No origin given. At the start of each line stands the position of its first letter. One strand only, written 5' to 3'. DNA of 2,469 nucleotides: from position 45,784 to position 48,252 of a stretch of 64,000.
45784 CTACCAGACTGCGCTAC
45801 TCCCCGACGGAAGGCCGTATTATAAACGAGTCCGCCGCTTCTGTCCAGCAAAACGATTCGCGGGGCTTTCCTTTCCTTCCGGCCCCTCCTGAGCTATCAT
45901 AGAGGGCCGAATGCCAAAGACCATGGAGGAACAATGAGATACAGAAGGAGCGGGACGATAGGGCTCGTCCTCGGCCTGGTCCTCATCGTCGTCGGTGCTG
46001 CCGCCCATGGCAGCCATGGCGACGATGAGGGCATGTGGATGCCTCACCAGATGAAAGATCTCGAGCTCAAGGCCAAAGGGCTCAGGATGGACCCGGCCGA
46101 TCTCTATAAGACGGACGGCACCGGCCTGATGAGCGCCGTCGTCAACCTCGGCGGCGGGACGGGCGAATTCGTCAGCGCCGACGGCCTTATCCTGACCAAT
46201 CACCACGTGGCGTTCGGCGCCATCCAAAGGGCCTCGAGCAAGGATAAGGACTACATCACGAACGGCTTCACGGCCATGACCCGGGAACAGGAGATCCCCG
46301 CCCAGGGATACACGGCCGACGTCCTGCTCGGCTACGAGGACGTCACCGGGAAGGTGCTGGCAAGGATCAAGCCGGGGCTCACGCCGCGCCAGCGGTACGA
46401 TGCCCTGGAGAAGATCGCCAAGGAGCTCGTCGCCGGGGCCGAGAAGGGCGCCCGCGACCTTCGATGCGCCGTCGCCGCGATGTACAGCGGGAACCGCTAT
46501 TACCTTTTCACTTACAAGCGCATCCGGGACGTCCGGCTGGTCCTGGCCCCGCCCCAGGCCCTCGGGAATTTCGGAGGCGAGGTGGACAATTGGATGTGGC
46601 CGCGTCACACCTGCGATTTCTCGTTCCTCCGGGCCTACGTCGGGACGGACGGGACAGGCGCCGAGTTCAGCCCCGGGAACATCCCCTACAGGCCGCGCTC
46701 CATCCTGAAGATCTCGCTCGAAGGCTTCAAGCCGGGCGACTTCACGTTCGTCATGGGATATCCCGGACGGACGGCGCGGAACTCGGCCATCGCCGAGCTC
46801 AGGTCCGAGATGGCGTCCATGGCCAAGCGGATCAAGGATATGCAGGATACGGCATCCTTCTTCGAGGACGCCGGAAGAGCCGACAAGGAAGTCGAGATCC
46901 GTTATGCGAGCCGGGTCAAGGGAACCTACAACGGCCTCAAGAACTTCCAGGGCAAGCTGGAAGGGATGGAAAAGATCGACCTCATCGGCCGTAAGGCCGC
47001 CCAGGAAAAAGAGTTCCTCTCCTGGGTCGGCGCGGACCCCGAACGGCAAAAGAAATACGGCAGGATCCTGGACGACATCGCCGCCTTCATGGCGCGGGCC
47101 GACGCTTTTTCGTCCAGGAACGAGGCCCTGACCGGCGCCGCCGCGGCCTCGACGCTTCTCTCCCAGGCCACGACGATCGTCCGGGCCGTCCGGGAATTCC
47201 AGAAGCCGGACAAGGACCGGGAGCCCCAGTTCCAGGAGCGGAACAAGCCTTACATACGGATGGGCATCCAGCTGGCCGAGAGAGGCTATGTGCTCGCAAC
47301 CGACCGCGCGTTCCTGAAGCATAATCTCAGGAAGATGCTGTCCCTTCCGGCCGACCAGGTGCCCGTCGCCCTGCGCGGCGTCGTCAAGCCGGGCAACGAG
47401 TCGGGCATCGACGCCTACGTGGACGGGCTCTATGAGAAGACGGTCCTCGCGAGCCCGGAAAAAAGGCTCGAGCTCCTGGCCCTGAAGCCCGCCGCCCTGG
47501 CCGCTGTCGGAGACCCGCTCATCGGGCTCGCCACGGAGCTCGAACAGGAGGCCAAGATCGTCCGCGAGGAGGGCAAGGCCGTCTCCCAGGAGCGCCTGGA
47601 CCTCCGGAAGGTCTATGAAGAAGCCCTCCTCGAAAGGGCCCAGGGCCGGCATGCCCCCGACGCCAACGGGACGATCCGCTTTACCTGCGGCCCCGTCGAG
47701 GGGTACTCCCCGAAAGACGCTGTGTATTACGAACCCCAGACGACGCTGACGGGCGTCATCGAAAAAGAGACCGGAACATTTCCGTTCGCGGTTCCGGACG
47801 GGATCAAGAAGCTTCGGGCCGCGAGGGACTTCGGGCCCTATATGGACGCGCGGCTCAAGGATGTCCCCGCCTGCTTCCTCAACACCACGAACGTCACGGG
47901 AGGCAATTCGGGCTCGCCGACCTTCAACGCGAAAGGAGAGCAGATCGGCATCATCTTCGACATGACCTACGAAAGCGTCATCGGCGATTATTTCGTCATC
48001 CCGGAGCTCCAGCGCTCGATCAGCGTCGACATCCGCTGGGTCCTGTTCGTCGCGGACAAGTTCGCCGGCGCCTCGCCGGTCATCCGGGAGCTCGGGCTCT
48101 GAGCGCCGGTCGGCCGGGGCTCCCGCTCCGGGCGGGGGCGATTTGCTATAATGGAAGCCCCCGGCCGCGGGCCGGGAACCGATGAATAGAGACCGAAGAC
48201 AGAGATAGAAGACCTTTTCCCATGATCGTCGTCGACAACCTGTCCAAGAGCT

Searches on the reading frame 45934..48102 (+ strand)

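Call 71: search_protein_families(library=pfam, max_evalue=0.00001, proteins=[window:45934-48102:+])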
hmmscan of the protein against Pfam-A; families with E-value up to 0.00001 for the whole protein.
window:45934-48102:+ (722 aa): 2 families
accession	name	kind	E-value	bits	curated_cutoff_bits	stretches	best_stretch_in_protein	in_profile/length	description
PF10459.15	Peptidase_S46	-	2.5e-209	697.9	22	1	31-721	2-697/698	Peptidase S46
PF13365.12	Trypsin_2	-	1.5e-07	32.7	27.6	0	75-101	1-27/144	Trypsin-like peptidase domain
